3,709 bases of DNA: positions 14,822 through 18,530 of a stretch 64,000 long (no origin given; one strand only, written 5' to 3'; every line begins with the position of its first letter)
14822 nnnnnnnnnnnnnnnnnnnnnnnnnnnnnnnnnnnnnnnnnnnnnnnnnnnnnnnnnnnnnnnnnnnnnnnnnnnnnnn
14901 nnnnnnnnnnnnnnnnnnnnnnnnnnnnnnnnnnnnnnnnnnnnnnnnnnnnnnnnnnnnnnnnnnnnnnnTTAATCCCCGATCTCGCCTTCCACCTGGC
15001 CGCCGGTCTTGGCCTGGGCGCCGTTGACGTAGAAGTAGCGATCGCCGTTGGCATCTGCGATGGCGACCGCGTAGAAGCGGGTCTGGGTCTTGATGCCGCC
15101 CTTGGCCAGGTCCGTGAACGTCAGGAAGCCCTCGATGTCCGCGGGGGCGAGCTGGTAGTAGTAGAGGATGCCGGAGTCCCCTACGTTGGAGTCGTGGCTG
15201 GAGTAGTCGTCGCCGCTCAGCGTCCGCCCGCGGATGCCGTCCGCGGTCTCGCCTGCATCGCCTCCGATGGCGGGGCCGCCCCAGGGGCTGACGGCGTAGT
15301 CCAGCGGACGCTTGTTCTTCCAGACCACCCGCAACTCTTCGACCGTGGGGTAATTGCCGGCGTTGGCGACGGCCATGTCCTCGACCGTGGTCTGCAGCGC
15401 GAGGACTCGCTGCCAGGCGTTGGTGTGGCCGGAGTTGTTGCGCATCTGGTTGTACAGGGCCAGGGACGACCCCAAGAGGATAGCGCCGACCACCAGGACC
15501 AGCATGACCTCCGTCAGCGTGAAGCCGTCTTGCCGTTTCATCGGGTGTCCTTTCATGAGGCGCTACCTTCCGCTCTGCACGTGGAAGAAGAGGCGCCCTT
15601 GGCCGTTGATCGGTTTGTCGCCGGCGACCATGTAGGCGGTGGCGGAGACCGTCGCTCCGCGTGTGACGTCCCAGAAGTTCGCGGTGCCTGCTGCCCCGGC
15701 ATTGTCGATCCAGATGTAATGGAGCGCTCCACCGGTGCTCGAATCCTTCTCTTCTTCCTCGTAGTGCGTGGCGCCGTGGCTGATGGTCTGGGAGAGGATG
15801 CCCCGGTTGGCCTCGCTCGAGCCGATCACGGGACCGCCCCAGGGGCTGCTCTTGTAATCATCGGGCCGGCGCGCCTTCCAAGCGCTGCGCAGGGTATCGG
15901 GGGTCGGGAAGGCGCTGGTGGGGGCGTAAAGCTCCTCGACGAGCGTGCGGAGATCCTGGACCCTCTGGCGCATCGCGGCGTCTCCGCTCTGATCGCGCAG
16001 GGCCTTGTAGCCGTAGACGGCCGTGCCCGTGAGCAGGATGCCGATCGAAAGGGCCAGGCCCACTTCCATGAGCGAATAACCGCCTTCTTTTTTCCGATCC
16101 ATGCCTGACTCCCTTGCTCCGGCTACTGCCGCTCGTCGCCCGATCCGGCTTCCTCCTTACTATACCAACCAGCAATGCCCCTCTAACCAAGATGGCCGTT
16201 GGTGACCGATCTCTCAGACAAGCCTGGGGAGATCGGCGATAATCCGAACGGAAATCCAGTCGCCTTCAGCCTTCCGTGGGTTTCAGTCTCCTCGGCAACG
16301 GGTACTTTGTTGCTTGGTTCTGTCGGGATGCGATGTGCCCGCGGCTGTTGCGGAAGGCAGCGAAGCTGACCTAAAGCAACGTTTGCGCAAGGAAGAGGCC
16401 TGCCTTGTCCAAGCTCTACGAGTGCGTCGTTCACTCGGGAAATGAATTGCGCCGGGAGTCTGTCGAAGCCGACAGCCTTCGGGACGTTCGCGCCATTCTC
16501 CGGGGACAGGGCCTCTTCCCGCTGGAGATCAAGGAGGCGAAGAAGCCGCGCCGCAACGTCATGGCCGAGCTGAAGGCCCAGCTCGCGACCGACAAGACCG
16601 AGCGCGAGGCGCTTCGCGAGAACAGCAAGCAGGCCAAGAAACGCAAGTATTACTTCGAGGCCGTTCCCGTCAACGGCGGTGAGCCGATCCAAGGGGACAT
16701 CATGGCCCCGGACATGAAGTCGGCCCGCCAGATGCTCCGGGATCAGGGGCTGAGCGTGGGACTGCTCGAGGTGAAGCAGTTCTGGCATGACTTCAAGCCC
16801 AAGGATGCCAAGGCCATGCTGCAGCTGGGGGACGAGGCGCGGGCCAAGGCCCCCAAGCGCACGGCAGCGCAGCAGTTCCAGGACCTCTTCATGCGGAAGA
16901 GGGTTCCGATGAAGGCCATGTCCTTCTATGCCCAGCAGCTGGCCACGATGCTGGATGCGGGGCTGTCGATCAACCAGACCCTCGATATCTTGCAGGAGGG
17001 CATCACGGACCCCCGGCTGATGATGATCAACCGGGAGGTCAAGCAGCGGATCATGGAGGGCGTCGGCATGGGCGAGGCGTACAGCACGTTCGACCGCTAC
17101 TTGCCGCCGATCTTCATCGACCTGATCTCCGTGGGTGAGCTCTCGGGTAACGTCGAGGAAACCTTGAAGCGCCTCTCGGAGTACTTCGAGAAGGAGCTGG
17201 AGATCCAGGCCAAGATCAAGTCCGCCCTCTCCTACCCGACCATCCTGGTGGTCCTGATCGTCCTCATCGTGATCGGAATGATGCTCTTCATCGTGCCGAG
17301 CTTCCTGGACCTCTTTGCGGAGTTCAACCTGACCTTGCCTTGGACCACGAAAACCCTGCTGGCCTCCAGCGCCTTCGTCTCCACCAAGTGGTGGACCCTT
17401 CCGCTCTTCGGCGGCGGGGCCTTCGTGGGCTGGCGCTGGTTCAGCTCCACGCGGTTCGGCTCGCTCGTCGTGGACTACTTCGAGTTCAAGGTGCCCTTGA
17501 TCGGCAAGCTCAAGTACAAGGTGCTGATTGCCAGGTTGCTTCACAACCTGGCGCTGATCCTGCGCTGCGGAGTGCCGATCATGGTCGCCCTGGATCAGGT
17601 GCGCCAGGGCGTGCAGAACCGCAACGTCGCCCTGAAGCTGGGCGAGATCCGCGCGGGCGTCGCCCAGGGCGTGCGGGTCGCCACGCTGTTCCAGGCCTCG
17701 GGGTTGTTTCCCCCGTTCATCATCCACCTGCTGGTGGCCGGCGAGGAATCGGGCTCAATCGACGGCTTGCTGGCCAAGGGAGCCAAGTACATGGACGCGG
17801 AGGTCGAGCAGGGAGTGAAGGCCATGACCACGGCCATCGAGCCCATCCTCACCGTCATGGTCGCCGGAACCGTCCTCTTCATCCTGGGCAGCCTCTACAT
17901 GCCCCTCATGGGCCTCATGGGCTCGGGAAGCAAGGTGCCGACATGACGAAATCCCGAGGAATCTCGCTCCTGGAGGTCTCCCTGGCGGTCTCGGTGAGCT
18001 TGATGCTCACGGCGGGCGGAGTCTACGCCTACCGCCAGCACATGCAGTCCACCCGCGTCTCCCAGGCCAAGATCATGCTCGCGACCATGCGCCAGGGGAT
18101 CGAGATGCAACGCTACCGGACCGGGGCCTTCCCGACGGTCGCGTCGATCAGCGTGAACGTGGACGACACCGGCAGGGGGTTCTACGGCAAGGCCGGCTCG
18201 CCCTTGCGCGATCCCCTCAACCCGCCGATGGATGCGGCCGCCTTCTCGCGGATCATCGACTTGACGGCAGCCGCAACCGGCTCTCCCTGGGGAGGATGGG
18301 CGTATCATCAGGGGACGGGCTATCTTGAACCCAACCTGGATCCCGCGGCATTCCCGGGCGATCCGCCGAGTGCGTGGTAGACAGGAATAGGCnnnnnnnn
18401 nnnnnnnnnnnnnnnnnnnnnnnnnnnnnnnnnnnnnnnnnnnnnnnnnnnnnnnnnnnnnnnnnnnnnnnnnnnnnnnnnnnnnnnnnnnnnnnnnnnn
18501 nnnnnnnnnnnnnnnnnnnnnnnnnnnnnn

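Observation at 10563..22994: Hybrid T4P/T2SS-like machine: M-N fusion, O-P fusion, duplicated platform N-domain, no PilT or PilD in the window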

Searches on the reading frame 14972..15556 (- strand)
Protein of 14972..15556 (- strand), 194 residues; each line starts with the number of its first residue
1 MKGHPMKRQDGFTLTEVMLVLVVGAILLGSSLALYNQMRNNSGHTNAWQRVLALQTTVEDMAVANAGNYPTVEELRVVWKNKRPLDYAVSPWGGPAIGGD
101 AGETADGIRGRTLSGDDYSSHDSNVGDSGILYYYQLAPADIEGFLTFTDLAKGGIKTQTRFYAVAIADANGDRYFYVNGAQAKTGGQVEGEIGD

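Call 4: search_protein_families(library=pfam, proteins=[window:14972-15556:-], max_evalue=0.01)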
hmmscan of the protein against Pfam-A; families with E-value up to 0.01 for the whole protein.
window:14972-15556:- (194 aa): 1 family
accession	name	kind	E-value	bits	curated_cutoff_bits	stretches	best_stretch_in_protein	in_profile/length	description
PF07963.17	N_methyl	-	2.1e-07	30.7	21.2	1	6-30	1-25/27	Prokaryotic N-terminal methylation motif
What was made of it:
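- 14972..15556 (-): Pilin-like gene B (RQDG|FTLTEV). N_methyl 2e-7 (call 4).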

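Call 6: search_protein_families(library=ncbifam, proteins=[window:14972-15556:-], max_evalue=0.01)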
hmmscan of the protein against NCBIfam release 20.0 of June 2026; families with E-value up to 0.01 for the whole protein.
window:14972-15556:- (194 aa): 6 families
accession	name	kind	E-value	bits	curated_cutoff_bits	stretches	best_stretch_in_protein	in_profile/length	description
TIGR02532.1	IV_pilin_GFxxxE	domain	3.3e-06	26.7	16.3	1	9-29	1-21/24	prepilin-type N-terminal cleavage/methylation domain-containing protein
TIGR01708.2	typeII_sec_gspH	equivalog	4.9e-05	23.4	80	1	9-64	1-56/169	type II secretion system minor pseudopilin GspH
NF007862.0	PRK10574.1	equivalog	7.1e-05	23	138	1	6-66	1-61/145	prepilin peptidase-dependent pilin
TIGR01710.1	typeII_sec_gspG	equivalog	0.00048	20.2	88.85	1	11-74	2-64/134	type II secretion system major pseudopilin GspG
NF007848.0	PRK10557.1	equivalog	0.0012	18.2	120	1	7-57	8-55/192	prepilin peptidase-dependent protein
NF007800.0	PRK10506.1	equivalog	0.0026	17.6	158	1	5-62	4-61/163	prepilin peptidase-dependent protein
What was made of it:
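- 14972..15556 (-): TIGR02532 3e-6 (call 6).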

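Call 65: search_solved_structures(query=window:14972-15556:-, max_evalue=10)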
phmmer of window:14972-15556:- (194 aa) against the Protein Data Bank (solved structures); distinct sequences matched with E-value up to 10: 3.
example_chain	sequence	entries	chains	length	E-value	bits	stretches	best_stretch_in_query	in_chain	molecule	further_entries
9lab_B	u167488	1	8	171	0.42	13.4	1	6-35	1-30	MSHA major pilin subunit MshA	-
9laa_A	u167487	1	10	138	0.75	12.6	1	7-55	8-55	Type IV pilin protein PilA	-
7tgg_A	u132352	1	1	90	0.8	12.5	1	6-70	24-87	Geopilin domain 1 protein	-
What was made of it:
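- No pilin matches a known major pilin beyond the N-terminal helix (call 65).
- Tried and rejected: Pilin fold or class: no PDB match beyond the N-terminal helix (call 65).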

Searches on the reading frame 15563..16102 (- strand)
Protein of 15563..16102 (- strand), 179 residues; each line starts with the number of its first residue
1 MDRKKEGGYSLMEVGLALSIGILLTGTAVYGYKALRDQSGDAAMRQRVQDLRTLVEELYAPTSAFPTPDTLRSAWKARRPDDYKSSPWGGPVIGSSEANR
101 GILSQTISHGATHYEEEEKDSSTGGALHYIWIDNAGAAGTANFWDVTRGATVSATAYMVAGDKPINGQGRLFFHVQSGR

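Call 4: search_protein_families(library=pfam, proteins=[window:15563-16102:-], max_evalue=0.01)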
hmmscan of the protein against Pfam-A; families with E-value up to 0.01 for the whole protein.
window:15563-16102:- (179 aa): 0 families

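Call 6: search_protein_families(library=ncbifam, proteins=[window:15563-16102:-], max_evalue=0.01)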
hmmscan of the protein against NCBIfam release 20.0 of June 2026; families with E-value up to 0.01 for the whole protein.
window:15563-16102:- (179 aa): 0 families

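Call 45: search_protein_families(library=pfam, proteins=[window:15563-16102:-], max_evalue=5)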
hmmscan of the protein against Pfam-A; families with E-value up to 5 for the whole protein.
window:15563-16102:- (179 aa): 1 family
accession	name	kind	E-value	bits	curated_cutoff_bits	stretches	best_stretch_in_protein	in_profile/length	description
PF03237.21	Terminase_6N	-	0.054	13.6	22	1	111-151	81-122/215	Terminase large subunit, T4likevirus-type, N-terminal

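Call 53: search_protein_families(library=ncbifam, proteins=[window:15563-16102:-], max_evalue=1)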
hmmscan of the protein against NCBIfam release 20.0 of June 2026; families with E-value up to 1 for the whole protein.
window:15563-16102:- (179 aa): 2 families
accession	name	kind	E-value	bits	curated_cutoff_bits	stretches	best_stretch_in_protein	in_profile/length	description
NF007800.0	PRK10506.1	equivalog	0.019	14.8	158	1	4-58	6-57/163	prepilin peptidase-dependent protein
NF007848.0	PRK10557.1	equivalog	0.036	13.4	120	1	3-50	7-54/192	prepilin peptidase-dependent protein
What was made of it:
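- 15563..16102 (-): Pilin-like gene C (EGG|YSLMEV). Only weak prepilin HMM hits (call 53).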

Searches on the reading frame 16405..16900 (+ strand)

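Call 45: search_protein_families(library=pfam, proteins=[window:16405-16900:+], max_evalue=5)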
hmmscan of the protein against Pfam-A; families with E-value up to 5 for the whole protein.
window:16405-16900:+ (165 aa): 1 family
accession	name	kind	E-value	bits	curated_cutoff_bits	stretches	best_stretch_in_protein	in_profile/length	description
PF17147.9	PFOR_II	-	0.011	16.5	27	1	100-127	11-38/102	Pyruvate:ferredoxin oxidoreductase core domain II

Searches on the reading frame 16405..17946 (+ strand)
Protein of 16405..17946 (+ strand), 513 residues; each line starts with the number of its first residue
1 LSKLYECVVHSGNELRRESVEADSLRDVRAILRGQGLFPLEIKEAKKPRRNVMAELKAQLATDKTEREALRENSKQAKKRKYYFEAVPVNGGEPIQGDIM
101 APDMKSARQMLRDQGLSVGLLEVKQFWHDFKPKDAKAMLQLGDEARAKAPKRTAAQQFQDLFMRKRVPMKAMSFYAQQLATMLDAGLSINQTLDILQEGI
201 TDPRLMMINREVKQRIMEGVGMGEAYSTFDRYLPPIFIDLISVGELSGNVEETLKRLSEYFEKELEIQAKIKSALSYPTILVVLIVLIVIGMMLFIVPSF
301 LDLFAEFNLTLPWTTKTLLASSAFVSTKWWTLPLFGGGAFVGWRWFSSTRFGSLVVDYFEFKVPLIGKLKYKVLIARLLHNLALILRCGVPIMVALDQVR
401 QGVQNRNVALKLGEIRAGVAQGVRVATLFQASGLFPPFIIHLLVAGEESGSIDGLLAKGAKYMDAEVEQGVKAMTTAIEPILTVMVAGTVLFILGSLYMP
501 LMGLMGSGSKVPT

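Call 4: search_protein_families(library=pfam, proteins=[window:16405-17946:+], max_evalue=0.01)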
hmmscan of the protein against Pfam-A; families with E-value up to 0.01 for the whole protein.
window:16405-17946:+ (513 aa): 1 family
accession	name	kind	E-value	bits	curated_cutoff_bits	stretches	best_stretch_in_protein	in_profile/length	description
PF00482.28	T2SSF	-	1.4e-48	164.4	25.2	2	176-298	2-125/125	Type II secretion system (T2SS), protein F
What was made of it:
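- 16405..17946 (+): Platform protein (GspF/PilC family, 513 aa) with a duplicated N-terminal motif: residues 5-44 (16417..16536) and 83-124 (16651..16776). Two T2SSF domains, 1.4e-48 (call 4).
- Checked: Platform, 16405..17946(+): two T2SSF domains, 1.4e-48 (call 4).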

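Call 6: search_protein_families(library=ncbifam, proteins=[window:16405-17946:+], max_evalue=0.01)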
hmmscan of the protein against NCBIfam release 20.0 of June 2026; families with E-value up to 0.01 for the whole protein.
window:16405-17946:+ (513 aa): 6 families
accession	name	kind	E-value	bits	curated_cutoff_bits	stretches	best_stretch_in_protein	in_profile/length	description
TIGR02120.1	GspF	equivalog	1.5e-85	287.9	424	1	84-504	3-397/401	type II secretion system inner membrane protein GspF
NF052607.1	T4PiliAsmPilCThrm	equivalog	1.1e-77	261.8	700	1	148-509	43-405/406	type IV pilus assembly protein PilC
NF052606.1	T4PiliAsmPilCMyx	equivalog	5.4e-61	206.7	700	1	166-505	76-415/419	type IV pilus assembly protein PilC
NF007861.0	PRK10573.1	equivalog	1.9e-59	201.8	401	1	172-504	61-394/401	protein transport protein HofC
NF047826.1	T3SSXpsF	equivalog_domain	4.3e-50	170.7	650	1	143-505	40-401/405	type II secretion system protein XpsF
NF041012.2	T4P_ComGB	equivalog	1.9e-31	109.6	240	2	239-505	66-331/332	competence type IV pilus assembly protein ComGB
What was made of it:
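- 16405..17946 (+): GspF 288 bits with alignment from residue 84; PilC 262 bits (call 6).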

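Call 66: search_solved_structures(query=window:16405-17946:+, max_evalue=0.01)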
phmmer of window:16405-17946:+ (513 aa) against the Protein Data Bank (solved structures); distinct sequences matched with E-value up to 0.01: 5.
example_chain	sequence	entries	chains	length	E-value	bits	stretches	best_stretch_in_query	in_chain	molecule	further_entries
3jc8_Ca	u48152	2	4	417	3.1e-46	161.4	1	171-507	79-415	Type 4 fimbrial assembly protein PilC | PilC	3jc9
2whn_A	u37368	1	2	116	4e-14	55.6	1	168-274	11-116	PILUS ASSEMBLY PROTEIN PILC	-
5nbg_A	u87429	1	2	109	1.7e-10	43.6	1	172-273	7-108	General secretion pathway protein F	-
2vma_A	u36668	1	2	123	1.3e-09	40.7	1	168-274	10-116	GENERAL SECRETION PATHWAY PROTEIN F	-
2vmb_A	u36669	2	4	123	1.6e-09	40.4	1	168-274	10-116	GENERAL SECRETION PATHWAY PROTEIN F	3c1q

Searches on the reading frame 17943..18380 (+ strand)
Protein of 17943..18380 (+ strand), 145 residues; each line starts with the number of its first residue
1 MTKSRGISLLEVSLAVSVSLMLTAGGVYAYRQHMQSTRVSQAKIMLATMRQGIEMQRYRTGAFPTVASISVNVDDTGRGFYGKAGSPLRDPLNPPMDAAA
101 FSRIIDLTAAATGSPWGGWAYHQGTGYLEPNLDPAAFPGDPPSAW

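Call 45: search_protein_families(library=pfam, proteins=[window:17943-18380:+], max_evalue=5)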
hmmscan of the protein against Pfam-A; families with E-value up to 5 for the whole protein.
window:17943-18380:+ (145 aa): 2 families
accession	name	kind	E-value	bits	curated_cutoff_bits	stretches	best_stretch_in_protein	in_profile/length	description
PF16732.10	ComP_DUS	-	0.031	15.6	27.3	1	29-81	2-56/87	Type IV minor pilin ComP, DNA uptake sequence receptor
PF07963.17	N_methyl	-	0.064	13.3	21.2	1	1-25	1-25/27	Prokaryotic N-terminal methylation motif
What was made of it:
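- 17943..18380 (+): Pilin-like gene D (SRG|ISLLEV, 145 aa), overlapping the platform stop codon by 4 nt. Weak N_methyl and ComP hits (call 45).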

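Call 53: search_protein_families(library=ncbifam, proteins=[window:17943-18380:+], max_evalue=1)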
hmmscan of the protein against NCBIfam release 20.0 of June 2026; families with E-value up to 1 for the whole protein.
window:17943-18380:+ (145 aa): 4 families
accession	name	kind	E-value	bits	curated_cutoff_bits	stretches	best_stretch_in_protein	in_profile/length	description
NF007800.0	PRK10506.1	equivalog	8.6e-05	22.4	158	1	1-43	5-47/163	prepilin peptidase-dependent protein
NF007862.0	PRK10574.1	equivalog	0.006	16.7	138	1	1-66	1-66/145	prepilin peptidase-dependent pilin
NF038006.1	NhaD_1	equivalog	0.13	11.2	80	1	2-39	363-400/405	sodium:proton antiporter NhaD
NF007848.0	PRK10557.1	equivalog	0.16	11.3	120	1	2-46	8-52/192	prepilin peptidase-dependent protein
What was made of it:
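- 17943..18380 (+): Prepilin HMM 8.6e-5 (call 53).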
